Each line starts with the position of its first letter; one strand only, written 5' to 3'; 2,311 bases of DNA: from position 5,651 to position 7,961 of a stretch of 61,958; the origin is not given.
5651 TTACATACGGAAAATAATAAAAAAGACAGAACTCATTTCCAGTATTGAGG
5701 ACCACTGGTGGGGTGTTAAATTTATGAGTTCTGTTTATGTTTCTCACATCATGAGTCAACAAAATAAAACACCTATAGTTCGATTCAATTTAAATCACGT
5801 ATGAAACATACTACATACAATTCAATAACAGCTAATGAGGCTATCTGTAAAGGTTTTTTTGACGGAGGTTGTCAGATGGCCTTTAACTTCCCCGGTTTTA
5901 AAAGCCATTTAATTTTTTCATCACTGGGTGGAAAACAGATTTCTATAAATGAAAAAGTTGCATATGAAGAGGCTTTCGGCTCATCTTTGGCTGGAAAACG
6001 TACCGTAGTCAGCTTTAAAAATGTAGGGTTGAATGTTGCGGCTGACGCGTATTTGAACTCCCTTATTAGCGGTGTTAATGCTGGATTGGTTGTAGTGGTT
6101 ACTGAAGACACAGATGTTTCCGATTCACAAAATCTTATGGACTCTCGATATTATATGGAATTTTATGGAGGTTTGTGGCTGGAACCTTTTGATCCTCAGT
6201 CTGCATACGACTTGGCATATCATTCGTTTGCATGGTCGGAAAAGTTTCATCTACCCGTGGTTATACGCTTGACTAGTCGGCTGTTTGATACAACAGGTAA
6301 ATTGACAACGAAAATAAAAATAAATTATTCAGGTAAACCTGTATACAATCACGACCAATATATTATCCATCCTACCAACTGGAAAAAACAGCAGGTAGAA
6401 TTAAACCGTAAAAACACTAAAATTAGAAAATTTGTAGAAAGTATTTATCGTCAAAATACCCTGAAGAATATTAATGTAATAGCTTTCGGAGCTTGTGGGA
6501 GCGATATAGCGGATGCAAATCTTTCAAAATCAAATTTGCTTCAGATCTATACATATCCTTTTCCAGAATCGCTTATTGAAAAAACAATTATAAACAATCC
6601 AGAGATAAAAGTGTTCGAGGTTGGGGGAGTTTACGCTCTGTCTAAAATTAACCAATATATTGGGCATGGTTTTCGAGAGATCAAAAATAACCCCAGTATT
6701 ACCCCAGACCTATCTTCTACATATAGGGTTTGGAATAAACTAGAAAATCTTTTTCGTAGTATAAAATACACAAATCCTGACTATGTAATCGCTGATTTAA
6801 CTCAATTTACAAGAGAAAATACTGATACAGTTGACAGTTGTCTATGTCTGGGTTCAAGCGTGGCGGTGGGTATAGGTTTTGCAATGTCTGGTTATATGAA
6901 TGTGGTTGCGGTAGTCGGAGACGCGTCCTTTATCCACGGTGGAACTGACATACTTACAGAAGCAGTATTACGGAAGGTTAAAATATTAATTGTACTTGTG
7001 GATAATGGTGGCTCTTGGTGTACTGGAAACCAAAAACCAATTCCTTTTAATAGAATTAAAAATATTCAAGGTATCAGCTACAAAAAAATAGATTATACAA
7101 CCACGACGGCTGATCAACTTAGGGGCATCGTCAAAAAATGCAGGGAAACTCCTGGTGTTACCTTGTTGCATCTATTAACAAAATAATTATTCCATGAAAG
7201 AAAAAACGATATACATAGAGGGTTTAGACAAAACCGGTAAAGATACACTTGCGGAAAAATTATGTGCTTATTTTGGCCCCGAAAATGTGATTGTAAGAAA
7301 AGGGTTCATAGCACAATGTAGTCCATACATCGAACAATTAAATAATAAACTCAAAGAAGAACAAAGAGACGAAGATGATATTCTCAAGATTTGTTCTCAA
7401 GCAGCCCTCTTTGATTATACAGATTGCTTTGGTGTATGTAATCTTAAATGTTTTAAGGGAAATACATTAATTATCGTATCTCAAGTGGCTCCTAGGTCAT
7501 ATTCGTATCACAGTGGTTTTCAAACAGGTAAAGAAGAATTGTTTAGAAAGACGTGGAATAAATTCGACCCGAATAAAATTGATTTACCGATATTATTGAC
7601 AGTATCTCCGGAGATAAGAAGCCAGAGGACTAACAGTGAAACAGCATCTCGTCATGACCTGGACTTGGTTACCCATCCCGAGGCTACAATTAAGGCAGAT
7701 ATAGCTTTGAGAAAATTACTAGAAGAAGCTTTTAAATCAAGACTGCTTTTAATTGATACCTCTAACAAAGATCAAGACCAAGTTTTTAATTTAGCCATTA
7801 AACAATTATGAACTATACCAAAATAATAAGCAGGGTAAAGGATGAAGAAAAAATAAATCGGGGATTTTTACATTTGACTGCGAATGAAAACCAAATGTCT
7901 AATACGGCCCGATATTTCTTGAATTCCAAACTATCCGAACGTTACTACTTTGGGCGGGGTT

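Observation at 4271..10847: Translationally coupled six-gene operon mixing nucleotide-handling and tailoring enzymes, with no pathway I can name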

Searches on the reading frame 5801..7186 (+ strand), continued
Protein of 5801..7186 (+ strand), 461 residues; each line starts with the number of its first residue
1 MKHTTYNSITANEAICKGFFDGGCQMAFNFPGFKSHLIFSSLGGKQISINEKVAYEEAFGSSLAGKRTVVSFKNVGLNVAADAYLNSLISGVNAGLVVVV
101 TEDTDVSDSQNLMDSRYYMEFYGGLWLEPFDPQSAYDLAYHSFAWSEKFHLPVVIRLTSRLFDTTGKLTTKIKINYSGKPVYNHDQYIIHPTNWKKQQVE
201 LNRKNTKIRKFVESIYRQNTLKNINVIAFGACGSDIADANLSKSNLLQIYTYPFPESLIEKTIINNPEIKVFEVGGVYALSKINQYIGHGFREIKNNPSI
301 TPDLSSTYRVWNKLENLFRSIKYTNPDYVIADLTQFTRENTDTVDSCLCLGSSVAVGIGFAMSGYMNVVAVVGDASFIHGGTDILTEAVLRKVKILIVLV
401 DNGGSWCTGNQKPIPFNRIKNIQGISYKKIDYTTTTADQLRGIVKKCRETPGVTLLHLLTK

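Call 70: search_solved_structures(query=A5, max_evalue=1, show_alignments=3)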
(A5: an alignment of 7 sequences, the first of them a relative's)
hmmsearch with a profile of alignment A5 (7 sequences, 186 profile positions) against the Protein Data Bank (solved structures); distinct sequences matched with E-value up to 1: 14.
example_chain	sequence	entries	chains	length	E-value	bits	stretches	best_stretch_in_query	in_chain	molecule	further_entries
4fyh_A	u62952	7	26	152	7.9e-09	39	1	3-108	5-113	Deoxyribonucleoside 5'-monophosphate N-glycosidase | 2'-deoxynucleoside 5'-phosphate N-hydrolase 1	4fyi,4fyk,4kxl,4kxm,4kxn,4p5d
2klh_A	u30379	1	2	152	8.7e-09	38.8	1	3-108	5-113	c-Myc-responsive protein Rcl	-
2khz_A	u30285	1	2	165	1.3e-08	38.3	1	3-108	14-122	c-Myc-responsive protein Rcl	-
8qhq_A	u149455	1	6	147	3.1e-08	37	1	3-103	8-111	2'-deoxynucleoside 5'-phosphate N-hydrolase 1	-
8rps_C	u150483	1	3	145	3.7e-07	33.5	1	3-103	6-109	2'-deoxynucleoside 5'-phosphate N-hydrolase 1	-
8rpt_B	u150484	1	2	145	4.1e-07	33.4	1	3-103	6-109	2'-deoxynucleoside 5'-phosphate N-hydrolase 1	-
8qhr_A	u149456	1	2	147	4.6e-07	33.2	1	3-103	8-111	2'-deoxynucleoside 5'-phosphate N-hydrolase 1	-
9da1_A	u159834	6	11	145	5e-07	33.1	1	3-103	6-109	5-hydroxymethyl-dUMP N-hydrolase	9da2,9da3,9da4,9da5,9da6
8os9_A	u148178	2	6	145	5e-07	33.1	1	3-103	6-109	2'-deoxynucleoside 5'-phosphate N-hydrolase 1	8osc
9i3q_A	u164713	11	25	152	5.3e-07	33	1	3-103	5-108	5-hydroxymethyl-dUMP N-hydrolase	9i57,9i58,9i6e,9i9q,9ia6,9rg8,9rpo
4p5e_A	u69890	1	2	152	5.6e-07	33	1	3-103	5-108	2'-deoxynucleoside 5'-phosphate N-hydrolase 1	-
8rqd_C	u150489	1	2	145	6.6e-07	32.7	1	3-103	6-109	2'-deoxynucleoside 5'-phosphate N-hydrolase 1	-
5bvl_A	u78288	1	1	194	0.43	13.8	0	33-74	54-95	designed TIM barrel sTIM11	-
6yqy_A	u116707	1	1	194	0.53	13.5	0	31-75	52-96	de novo designed TIM barrel sTIM11noCys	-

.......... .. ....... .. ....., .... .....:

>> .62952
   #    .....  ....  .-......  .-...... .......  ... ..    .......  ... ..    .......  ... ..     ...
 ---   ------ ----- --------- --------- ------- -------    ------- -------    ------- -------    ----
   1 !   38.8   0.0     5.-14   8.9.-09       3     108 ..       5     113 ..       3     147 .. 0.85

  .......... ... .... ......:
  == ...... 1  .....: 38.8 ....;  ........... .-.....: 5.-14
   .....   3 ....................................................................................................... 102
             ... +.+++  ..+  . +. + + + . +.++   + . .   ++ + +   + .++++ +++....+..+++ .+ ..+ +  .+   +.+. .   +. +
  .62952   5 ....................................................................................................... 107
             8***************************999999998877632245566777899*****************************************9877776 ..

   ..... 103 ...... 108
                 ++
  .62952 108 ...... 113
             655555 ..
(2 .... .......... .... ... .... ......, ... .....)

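Call 84: find_related_loci(query=A1, collection=viral_contigs, flank=8000)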
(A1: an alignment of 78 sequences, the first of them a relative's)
Query A1 (461 aa) in viral_contigs; peptide patterns used: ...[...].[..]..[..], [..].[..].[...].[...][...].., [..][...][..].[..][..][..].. (x = any residue, [..] = any of these).
158 stretches matched a pattern, but none encodes a relative of the query by tblastn (E <= 1e-3).

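Call 87: predict_structure(alignment_id=A1)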
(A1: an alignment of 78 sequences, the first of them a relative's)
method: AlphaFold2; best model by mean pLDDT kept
length: 461 residues; sequences in the alignment: 78
mean_pLDDT: 94.3   pTM: 0.94
mean pLDDT of the five models: 94.3, 93.8, 92.9, 92.9, 92.3
residues with pLDDT >= 90: 401; 70-90: 54; 50-70: 6; < 50: 0
segments of 3 or more residues with pLDDT < 50: none
pLDDT, mean of each block of 10 residues (from residue 1): 89 98 98 96 97 98 99 96 98 98 94 94 98 98 99 98 97 97 96 95 98 90 90 94 92 95 90 95 81 71 90 97 98 94 97 98 98 92 96 97 83 80 95 97 97 97 84
secondary structure, 60 per line:
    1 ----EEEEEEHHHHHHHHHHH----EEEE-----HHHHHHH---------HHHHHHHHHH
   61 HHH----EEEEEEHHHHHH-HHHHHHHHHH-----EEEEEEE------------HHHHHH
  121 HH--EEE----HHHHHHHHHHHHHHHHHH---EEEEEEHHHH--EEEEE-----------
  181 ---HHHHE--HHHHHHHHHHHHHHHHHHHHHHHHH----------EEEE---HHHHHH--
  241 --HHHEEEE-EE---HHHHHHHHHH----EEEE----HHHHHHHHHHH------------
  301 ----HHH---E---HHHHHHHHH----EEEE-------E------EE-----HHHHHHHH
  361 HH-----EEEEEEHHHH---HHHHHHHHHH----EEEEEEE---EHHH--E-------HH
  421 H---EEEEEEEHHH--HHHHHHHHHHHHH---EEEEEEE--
elements in order: E5-10 H11-21 E26-29 H35-41 H51-63 E68-73 H74-79 H81-90 E96-102 H115-122 E125-127 H132-149 E153-158 H159-162 E165-169 H184-187 H191-215 E226-229 H233-238 E246-249 H256-265 E270-273 H278-288 H315-323 E328-331 H353-362 E368-373 H374-377 H381-390 E395-401 E425-431 H437-449 E453-459

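Call 89: fold_search(model_id=the predicted structure, library=pdb)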
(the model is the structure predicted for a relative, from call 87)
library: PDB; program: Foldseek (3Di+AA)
matches with E <= 10: 1237; with E <= 0.001: 625
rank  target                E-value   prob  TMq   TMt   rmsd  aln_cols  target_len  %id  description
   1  6bd3_B                8.6e-17  1.00  0.55  0.47  17.8       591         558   11  Saccharomyces cerevisiae acetohydroxyacid synthase (released 2017-11-08)
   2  1jsc_A                1.6e-16  1.00  0.54  0.46  17.3       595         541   11  Crystal Structure of the Catalytic Subunit of Yeast Acetohydroxyacid Synthase: A target for Herbicidal Inhibitors (released 2002-01-16)
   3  6bd3_A                3.1e-16  1.00  0.51  0.45  18.3       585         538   11  Saccharomyces cerevisiae acetohydroxyacid synthase (released 2017-11-08)
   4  1n0h_B                5.2e-16  1.00  0.52  0.42  17.8       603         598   11  Crystal Structure of Yeast Acetohydroxyacid Synthase in Complex with a Sulfonylurea Herbicide, Chlorimuron Ethyl (released 2003-01-07)
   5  6u9d_B                5.9e-16  1.00  0.53  0.41  19.2       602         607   12  Saccharomyces cerevisiae acetohydroxyacid synthase (released 2020-07-15)
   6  5wkc_E                8.8e-16  1.00  0.54  0.43  17.8       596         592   11  Saccharomyces cerevisiae acetohydroxyacid synthase in complex with the herbicide penoxsulam (released 2018-02-14)
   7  6bd9_B                9.9e-16  1.00  0.54  0.45  17.9       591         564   11  Saccharomyces cerevisiae acetohydroxyacid synthase (released 2017-11-08)
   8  6u9d_A                9.9e-16  1.00  0.53  0.41  19.4       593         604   12  Saccharomyces cerevisiae acetohydroxyacid synthase (released 2020-07-15)
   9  6bd9_A                1.2e-15  1.00  0.50  0.44  18.1       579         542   12  Saccharomyces cerevisiae acetohydroxyacid synthase (released 2017-11-08)
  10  4q9d_A                1.3e-15  1.00  0.53  0.48  17.4       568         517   14  X-ray structure of a putative thiamin diphosphate-dependent enzyme isolated from Mycobacterium smegmatis (released 2015-04-29)
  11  1n0h_A                1.3e-15  1.00  0.54  0.43  17.4       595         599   10  Crystal Structure of Yeast Acetohydroxyacid Synthase in Complex with a Sulfonylurea Herbicide, Chlorimuron Ethyl (released 2003-01-07)
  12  1jsc_B                1.3e-15  1.00  0.53  0.45  18.2       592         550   12  Crystal Structure of the Catalytic Subunit of Yeast Acetohydroxyacid Synthase: A target for Herbicidal Inhibitors (released 2002-01-16)
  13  6u9d_M                1.6e-15  1.00  0.52  0.41  18.8       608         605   11  Saccharomyces cerevisiae acetohydroxyacid synthase (released 2020-07-15)
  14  7ehe_A                1.7e-15  1.00  0.54  0.43  19.4       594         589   12  Acetolactate Synthase from Trichoderma harzianum (released 2021-06-30)
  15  1t9a_B                1.9e-15  1.00  0.52  0.41  18.9       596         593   12  Crystal structure of yeast acetohydroxyacid synthase in complex with a sulfonylurea herbicide, tribenuron methyl (released 2004-12-21)
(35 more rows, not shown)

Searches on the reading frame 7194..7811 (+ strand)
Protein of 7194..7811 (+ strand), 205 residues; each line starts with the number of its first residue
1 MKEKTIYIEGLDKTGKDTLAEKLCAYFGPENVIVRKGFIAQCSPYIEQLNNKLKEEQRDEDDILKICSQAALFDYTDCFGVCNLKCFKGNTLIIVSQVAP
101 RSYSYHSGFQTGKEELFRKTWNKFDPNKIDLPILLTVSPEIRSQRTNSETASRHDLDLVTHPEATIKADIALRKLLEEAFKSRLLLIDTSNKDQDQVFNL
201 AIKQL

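Call 4: search_protein_families(library=pfam, proteins=[window:7194-7811:+], max_evalue=0.1)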
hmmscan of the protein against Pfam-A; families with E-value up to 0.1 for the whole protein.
window:7194-7811:+ (205 aa): 2 families
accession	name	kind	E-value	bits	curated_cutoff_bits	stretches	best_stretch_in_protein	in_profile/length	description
PF02223.23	Thymidylate_kin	-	4.7e-06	26.9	27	1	8-192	1-177/185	Thymidylate kinase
PF13238.12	AAA_18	-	0.045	14.6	29.4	0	6-150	1-112/128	AAA domain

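Call 5: search_protein_families(library=ncbifam, proteins=[window:7194-7811:+], max_evalue=0.1)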
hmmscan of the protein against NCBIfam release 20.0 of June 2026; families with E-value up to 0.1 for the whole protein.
window:7194-7811:+ (205 aa): 3 families
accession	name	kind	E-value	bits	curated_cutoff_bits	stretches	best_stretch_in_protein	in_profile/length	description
TIGR00041.1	DTMP_kinase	equivalog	3.9e-05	23.4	83.25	1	2-196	3-191/196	dTMP kinase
NF005923.0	PRK07933.1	equivalog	0.017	14.5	193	1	6-33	3-30/213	dTMP kinase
NF045490.1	FdxA_Protbact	equivalog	0.087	13.1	135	0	74-94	13-34/104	ferredoxin FdxA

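Call 8: search_protein_families(library=padloc, proteins=[window:7194-7811:+], max_evalue=0.01)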
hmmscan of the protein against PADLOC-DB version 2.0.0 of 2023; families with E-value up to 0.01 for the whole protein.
window:7194-7811:+ (205 aa): 2 families
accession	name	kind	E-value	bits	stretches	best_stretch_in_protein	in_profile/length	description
PDLC04690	PDC-M51B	-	0.0016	16.2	0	6-27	5-26/191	-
PDLC02911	VakA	-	0.0091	14.6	0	4-197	3-151/163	-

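Call 9: search_protein_families(library=phrogs, proteins=[window:7194-7811:+], max_evalue=0.01)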
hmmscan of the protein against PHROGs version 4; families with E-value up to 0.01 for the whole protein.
window:7194-7811:+ (205 aa): 2 families
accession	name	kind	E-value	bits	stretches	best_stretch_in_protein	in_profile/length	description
phrog_761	-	other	1.8e-09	38.7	1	1-55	17-90/362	thymidylate kinase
phrog_37904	-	unknown function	4.2e-05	24.3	1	1-102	1-102/212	-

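Call 21: search_solved_structures(query=window:7194-7811:+, max_evalue=1)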
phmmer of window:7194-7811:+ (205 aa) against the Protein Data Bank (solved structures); distinct sequences matched with E-value up to 1: 7.
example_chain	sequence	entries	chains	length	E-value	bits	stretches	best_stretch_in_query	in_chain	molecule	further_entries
2yof_A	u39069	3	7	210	0.16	14.8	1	2-76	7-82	THYMIDYLATE KINASE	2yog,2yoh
2wwf_A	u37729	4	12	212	0.16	14.8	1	2-76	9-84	THYMIDILATE KINASE, PUTATIVE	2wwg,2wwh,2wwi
8f6d_B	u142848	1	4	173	0.39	13.6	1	8-51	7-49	ADP-ribosylation factor-like protein 15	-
1rx0_A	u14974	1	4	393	0.52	13.1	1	57-84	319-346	Acyl-CoA dehydrogenase family member 8, mitochondrial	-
5xbh_A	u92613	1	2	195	0.53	13.1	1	6-149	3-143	Thymidylate kinase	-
2pbr_A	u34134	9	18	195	0.65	12.8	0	6-149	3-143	Thymidylate kinase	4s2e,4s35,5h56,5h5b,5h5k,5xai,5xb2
5xb5_A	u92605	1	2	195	0.86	12.4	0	6-149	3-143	Thymidylate kinase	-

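Call 48: search_solved_structures(query=A3, max_evalue=1, show_alignments=1)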
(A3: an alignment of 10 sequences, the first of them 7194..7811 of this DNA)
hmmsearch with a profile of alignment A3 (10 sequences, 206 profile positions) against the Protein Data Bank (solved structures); distinct sequences matched with E-value up to 1: 63 (the best 60 are shown).
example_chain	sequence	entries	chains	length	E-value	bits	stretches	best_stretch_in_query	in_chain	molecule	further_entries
2yof_A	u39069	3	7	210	1.4e-07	34.7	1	3-82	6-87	THYMIDYLATE KINASE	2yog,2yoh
2wwf_A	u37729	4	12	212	1.4e-07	34.7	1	3-82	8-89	THYMIDILATE KINASE, PUTATIVE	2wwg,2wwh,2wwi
2v54_A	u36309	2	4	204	7.3e-07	32.4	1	4-133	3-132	THYMIDYLATE KINASE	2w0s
5xb5_A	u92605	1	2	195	0.00031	23.8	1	7-160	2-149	Thymidylate kinase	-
5xbh_A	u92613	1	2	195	0.00041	23.4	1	7-161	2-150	Thymidylate kinase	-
2pbr_A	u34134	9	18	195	0.00049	23.2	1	7-160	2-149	Thymidylate kinase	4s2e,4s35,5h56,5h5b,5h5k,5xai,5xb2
1e9c_A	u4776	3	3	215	0.00049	23.2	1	3-83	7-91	THYMIDYLATE KINASE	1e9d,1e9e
1e9f_A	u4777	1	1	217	0.00056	23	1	3-83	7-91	THYMIDYLATE KINASE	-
1tmk_A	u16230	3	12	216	0.00061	22.9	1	2-107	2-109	THYMIDYLATE KINASE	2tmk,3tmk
4cvn_A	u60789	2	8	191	0.00074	22.6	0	166-202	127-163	PUTATIVE ADENYLATE KINASE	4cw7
1e2d_A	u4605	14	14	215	0.00083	22.4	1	3-82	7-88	THYMIDYLATE KINASE | similar to THYMIDYLATE KINASE (DTMP KINASE) | Similar to deoxythymidylate kinase (thymidylate kinase)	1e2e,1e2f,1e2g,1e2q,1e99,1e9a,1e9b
1e98_A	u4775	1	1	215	0.00086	22.4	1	3-82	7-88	THYMIDYLATE KINASE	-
3r20_A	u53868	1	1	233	0.00095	22.2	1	121-201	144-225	Cytidylate kinase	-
2xx3_A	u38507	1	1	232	0.001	22.1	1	3-82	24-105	THYMIDYLATE KINASE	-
1nmy_A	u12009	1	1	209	0.0014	21.7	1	6-82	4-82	similar to THYMIDYLATE KINASE (DTMP KINASE)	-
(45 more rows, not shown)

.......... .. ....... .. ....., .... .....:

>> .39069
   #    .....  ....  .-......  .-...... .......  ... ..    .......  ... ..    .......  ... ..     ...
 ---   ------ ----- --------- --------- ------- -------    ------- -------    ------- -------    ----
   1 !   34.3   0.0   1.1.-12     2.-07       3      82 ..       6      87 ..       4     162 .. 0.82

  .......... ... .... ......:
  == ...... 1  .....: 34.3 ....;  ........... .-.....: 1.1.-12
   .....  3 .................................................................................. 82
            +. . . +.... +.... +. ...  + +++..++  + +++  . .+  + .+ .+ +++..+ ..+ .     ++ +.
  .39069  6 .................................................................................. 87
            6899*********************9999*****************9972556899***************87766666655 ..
